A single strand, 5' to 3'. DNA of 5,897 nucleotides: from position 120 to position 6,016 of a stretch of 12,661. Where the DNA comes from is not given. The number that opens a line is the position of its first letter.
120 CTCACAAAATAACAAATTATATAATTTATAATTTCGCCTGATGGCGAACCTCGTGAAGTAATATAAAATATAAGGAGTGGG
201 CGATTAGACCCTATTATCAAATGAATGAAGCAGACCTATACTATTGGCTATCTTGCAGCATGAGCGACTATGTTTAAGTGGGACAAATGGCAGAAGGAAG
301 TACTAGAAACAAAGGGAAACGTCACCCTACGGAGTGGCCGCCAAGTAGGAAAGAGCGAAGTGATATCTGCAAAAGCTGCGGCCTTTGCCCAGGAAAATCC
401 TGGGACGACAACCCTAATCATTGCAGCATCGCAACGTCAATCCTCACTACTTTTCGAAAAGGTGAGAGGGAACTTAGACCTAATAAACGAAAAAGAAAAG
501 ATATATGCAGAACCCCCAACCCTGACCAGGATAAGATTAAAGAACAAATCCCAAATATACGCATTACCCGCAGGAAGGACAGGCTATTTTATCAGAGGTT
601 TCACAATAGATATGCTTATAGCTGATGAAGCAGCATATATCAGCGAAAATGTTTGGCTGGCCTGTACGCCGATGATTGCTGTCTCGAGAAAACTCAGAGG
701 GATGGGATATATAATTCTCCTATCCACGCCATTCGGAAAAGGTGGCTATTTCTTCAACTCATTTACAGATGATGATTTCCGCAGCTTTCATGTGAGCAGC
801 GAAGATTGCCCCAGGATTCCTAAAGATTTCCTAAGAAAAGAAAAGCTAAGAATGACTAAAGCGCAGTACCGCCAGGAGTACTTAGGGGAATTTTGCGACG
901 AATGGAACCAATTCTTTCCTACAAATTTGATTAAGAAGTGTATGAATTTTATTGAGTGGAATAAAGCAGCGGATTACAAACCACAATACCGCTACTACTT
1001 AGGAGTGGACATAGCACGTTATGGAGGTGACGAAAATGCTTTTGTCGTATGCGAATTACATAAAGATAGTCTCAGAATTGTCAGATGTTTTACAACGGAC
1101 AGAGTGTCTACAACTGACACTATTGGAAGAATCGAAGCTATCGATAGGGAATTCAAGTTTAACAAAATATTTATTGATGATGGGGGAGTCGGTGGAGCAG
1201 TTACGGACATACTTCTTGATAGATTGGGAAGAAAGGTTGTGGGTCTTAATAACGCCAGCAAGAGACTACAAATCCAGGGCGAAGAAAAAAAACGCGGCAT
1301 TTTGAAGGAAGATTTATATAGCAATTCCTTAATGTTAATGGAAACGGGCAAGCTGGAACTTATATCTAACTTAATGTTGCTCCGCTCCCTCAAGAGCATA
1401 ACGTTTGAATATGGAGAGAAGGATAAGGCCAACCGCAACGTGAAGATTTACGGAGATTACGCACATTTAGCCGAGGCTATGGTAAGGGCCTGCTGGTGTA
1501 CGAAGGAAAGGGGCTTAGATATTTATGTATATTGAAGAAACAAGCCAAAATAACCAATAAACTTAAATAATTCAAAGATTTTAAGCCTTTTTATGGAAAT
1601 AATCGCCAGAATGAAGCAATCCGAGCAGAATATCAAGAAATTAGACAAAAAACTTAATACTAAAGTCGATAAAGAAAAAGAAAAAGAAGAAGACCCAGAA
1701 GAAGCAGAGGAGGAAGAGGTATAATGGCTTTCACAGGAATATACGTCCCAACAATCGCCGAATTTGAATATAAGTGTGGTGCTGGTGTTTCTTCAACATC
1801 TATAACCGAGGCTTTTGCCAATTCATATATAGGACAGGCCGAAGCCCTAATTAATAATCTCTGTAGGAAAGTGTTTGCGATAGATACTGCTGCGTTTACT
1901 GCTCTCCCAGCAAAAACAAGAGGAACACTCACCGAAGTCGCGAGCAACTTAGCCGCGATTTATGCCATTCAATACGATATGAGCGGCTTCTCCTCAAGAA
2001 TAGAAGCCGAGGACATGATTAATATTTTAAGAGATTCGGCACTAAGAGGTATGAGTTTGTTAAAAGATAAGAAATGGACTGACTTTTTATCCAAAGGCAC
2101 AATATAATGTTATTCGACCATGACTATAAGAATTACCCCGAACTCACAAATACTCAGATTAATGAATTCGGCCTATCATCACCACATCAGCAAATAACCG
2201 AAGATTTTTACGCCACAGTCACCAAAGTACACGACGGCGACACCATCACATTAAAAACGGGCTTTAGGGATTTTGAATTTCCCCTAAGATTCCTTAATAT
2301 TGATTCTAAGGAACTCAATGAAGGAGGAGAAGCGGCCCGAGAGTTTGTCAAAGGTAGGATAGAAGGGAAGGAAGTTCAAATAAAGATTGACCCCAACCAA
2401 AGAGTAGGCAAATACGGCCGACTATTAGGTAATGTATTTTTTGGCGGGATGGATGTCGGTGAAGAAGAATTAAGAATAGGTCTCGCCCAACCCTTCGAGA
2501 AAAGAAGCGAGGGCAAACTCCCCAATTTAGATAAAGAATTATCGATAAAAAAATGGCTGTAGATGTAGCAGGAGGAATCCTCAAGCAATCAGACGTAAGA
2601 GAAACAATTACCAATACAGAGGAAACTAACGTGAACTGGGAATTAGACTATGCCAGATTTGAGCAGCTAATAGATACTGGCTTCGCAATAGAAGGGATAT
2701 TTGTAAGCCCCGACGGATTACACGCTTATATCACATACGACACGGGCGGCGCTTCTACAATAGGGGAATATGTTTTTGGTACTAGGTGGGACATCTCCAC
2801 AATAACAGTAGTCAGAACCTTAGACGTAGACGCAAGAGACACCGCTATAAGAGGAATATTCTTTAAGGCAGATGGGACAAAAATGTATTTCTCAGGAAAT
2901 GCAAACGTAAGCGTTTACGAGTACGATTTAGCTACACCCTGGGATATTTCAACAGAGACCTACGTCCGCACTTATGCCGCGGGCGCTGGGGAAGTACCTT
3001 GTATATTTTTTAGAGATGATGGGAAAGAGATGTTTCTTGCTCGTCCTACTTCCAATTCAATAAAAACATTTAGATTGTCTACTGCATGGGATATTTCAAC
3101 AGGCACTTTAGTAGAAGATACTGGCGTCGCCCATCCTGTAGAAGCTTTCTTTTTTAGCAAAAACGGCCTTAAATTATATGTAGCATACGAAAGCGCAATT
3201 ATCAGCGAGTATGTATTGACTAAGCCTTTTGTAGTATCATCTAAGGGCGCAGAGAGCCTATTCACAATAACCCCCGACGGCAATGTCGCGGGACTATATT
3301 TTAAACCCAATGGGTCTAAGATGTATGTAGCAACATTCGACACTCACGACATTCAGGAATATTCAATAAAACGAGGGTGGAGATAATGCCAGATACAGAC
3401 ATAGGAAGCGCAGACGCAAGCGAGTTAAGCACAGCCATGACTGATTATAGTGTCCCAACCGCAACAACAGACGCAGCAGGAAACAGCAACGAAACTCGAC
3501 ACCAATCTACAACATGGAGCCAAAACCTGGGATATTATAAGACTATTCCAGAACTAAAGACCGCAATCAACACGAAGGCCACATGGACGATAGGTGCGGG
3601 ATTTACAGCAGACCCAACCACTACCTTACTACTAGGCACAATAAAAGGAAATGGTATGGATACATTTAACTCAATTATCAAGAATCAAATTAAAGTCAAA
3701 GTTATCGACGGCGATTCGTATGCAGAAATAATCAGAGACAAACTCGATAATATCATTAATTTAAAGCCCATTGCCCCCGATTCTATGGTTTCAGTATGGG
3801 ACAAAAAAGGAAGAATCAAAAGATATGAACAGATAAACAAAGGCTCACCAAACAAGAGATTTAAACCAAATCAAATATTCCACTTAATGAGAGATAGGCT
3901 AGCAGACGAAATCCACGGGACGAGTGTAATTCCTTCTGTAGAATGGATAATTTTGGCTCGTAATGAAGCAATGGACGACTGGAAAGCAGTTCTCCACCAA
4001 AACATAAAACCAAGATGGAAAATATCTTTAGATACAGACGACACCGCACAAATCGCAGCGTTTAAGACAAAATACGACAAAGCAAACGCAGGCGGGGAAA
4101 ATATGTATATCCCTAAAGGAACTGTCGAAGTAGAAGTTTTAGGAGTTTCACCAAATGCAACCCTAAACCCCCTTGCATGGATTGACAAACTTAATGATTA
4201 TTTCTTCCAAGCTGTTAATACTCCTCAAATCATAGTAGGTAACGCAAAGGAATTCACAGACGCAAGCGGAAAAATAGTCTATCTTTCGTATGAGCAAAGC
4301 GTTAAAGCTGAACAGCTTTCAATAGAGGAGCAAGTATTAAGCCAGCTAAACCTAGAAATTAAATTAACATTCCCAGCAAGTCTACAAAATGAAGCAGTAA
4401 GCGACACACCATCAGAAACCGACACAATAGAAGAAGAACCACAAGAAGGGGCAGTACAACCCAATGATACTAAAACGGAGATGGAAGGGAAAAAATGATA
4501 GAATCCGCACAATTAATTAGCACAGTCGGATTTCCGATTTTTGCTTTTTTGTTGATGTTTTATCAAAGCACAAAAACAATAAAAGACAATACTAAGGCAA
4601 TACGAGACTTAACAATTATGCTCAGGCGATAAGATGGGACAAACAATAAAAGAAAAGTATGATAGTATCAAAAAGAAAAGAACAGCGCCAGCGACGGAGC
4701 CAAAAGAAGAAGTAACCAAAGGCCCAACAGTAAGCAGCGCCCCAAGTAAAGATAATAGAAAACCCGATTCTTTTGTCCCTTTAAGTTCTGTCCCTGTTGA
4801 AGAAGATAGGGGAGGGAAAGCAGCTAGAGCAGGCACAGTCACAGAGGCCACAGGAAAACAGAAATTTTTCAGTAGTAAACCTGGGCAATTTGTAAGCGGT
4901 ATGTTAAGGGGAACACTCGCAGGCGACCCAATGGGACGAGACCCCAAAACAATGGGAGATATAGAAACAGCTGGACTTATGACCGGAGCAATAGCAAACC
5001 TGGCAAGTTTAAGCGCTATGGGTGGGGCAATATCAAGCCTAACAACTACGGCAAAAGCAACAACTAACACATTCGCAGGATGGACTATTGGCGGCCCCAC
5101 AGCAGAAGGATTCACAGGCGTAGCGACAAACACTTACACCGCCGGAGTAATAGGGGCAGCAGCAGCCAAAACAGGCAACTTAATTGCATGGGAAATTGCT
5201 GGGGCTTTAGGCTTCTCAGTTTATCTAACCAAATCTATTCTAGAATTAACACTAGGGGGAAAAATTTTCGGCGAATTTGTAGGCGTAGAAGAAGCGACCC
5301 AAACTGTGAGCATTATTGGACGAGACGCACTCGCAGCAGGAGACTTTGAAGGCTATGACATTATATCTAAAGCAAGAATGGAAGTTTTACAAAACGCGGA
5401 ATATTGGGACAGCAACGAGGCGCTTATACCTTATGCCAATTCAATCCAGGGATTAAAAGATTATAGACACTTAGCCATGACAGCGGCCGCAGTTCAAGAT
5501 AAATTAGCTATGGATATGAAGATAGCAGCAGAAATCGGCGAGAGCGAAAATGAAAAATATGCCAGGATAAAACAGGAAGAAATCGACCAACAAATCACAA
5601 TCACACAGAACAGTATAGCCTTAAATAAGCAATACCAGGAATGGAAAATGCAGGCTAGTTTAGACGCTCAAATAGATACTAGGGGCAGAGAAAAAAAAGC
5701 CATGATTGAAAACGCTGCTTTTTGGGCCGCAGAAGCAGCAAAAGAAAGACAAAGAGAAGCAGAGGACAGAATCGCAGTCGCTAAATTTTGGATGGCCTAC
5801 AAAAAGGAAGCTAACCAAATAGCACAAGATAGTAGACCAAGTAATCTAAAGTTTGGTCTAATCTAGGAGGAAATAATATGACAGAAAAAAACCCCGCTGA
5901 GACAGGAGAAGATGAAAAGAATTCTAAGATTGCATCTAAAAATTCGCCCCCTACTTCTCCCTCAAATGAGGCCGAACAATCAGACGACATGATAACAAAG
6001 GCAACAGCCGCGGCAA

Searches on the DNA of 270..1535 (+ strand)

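Call 84: search_rna_families(sources=[L001, L027, L042, L064, L057, L023, L022, L009, L039, L011, L015, L075, L076, L074, L082, L079, L073], threshold=evalue, max_evalue=1)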
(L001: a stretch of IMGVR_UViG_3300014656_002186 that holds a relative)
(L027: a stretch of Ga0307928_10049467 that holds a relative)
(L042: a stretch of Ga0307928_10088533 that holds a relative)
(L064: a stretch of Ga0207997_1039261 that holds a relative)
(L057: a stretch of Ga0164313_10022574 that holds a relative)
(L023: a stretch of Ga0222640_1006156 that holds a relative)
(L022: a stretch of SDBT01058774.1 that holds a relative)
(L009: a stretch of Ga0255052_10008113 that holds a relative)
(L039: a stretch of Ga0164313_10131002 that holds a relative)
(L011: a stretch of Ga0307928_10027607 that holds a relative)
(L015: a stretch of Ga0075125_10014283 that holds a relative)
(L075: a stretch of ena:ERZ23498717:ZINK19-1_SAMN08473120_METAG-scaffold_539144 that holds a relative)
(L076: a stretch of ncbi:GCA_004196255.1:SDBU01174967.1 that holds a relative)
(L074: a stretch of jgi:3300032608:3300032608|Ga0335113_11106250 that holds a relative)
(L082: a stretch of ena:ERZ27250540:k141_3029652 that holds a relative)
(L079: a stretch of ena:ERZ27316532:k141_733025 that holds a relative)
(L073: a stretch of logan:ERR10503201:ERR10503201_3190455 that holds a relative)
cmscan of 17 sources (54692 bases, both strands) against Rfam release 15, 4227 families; matches with E-value up to 1: 5.
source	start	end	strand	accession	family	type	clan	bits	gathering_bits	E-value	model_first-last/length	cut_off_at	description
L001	806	838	+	RF02700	HtrA_thermometer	Cis-reg; thermoregulator;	-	28.5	52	0.18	1-46/46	no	HtrA 5' UTR thermometer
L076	842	886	-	RF02918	MDR-NUDIX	Cis-reg;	-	26.9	54.9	0.47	1-59/59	no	MDR-NUDIX RNA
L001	1779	2032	+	RF01390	isrG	Gene; sRNA;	-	26.6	100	0.003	1-279/279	no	isrG Hfq binding RNA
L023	1583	1616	-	RF01762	whalefall-1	Gene; sRNA;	-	23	37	0.13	1-56/56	no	Whalefall-1 RNA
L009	40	62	+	RF02914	DUF805b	Cis-reg;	CL00115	19.3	35.6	0.67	2-25/35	no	DUF805b RNA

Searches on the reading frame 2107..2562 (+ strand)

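Call 9: search_protein_families(library=pfam, proteins=[window:2107-2562:+], max_evalue=0.01)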
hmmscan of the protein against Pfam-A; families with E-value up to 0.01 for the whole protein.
window:2107-2562:+ (151 aa): 1 family
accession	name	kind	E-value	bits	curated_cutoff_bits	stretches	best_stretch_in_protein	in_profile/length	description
PF00565.23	SNase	-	2.5e-07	31.5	21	1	61-134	3-81/107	Staphylococcal nuclease homologue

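Call 10: search_protein_families(library=phrogs, proteins=[window:2107-2562:+], max_evalue=0.01)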
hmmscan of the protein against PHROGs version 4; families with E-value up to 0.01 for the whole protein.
window:2107-2562:+ (151 aa): 3 families
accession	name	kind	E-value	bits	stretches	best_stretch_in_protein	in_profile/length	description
phrog_452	-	DNA, RNA and nucleotide metabolism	5.2e-15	56.8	1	27-137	62-184/201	endonuclease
phrog_20876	-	DNA, RNA and nucleotide metabolism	6.3e-10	39.6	1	35-124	167-256/395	nuclease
phrog_8809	-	unknown function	1.2e-05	23.4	1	30-135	1095-1209/2317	-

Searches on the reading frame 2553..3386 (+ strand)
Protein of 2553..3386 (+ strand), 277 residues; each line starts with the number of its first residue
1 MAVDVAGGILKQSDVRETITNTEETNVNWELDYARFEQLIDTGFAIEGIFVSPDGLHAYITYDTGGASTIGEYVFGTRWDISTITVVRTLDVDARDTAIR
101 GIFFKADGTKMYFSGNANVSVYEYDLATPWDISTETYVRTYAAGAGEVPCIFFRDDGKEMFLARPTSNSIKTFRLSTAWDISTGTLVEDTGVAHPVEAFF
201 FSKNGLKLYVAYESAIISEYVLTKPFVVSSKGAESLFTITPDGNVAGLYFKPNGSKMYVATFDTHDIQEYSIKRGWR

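Call 9: search_protein_families(library=pfam, proteins=[window:2553-3386:+], max_evalue=0.01)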
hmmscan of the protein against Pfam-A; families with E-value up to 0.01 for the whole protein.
window:2553-3386:+ (277 aa): 5 families
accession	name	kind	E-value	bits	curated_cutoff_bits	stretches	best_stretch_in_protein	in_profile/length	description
PF07676.18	PD40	-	2.3e-06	27.8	20.9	0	38-68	3-34/38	WD40-like Beta Propeller Repeat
PF24814.1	WD40_Prp19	-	0.00023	20.7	320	0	131-230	119-214/281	Prp19 WD40 domain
PF23414.1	Beta-prop_EML_2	-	0.0011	18.8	90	0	178-274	24-112/266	Echinoderm microtubule-associated protein second beta-propeller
PF25174.1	Beta-prop_THOC3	-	0.0021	17.6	305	0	128-218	72-154/272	THOC3 beta-propeller domain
PF25171.1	Beta-prop_WDR36-Utp21_1st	-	0.0047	16.8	80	0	131-193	178-234/266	WDR36/Utp21 first beta-propeller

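Call 10: search_protein_families(library=phrogs, proteins=[window:2553-3386:+], max_evalue=0.01)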
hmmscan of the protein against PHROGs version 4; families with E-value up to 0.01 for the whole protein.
window:2553-3386:+ (277 aa): 1 family
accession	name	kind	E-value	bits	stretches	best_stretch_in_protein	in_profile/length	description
phrog_36823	-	unknown function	0.0017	19.7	0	143-181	18-55/67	-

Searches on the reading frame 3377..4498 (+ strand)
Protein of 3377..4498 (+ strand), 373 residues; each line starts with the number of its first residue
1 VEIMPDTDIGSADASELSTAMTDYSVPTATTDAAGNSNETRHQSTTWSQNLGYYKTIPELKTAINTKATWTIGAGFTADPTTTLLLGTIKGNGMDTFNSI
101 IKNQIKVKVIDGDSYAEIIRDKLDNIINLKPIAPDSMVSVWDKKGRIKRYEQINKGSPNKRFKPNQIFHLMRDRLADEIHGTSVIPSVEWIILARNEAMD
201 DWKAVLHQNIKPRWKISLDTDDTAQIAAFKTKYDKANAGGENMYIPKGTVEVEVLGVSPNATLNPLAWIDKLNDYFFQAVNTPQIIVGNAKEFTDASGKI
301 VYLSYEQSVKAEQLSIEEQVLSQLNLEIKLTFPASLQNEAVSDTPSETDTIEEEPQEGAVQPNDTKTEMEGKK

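Call 9: search_protein_families(library=pfam, proteins=[window:3377-4498:+], max_evalue=0.01)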
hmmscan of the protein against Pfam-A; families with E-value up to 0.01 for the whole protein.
window:3377-4498:+ (373 aa): 1 family
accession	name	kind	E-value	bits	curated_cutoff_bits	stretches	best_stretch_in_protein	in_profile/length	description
PF04860.17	Phage_portal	-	1.3e-10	41.4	39.1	1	92-269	46-220/321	Phage portal protein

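Call 10: search_protein_families(library=phrogs, proteins=[window:3377-4498:+], max_evalue=0.01)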
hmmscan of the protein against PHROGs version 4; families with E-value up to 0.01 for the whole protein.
window:3377-4498:+ (373 aa): 2 families
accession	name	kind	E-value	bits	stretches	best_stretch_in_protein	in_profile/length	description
phrog_9232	-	head and packaging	9.7e-17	62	1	36-324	48-366/502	portal protein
phrog_12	-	head and packaging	9.1e-13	49.1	1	50-260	86-303/646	portal protein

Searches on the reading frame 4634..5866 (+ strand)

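Call 9: search_protein_families(library=pfam, proteins=[window:4634-5866:+], max_evalue=0.01)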
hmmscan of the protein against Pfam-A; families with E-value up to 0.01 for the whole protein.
window:4634-5866:+ (410 aa): 0 families

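Call 10: search_protein_families(library=phrogs, proteins=[window:4634-5866:+], max_evalue=0.01)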
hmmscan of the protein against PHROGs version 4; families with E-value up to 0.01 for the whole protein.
window:4634-5866:+ (410 aa): 0 families

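Call 69: search_protein_families(library=pfam, proteins=[window:4634-5866:+], max_evalue=5)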
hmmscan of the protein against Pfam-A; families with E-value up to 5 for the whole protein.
window:4634-5866:+ (410 aa): 1 family
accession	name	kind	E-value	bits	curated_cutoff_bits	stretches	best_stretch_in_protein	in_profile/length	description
PF18801.6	RapH_N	-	0.12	12.8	27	1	2-29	8-35/62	response regulator aspartate phosphatase H, N terminal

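Call 97: search_protein_families(library=ncbifam, proteins=[window:4634-5863:+], max_evalue=1)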
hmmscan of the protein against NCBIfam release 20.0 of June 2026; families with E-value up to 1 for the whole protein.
window:4634-5863:+ (410 aa): 0 families
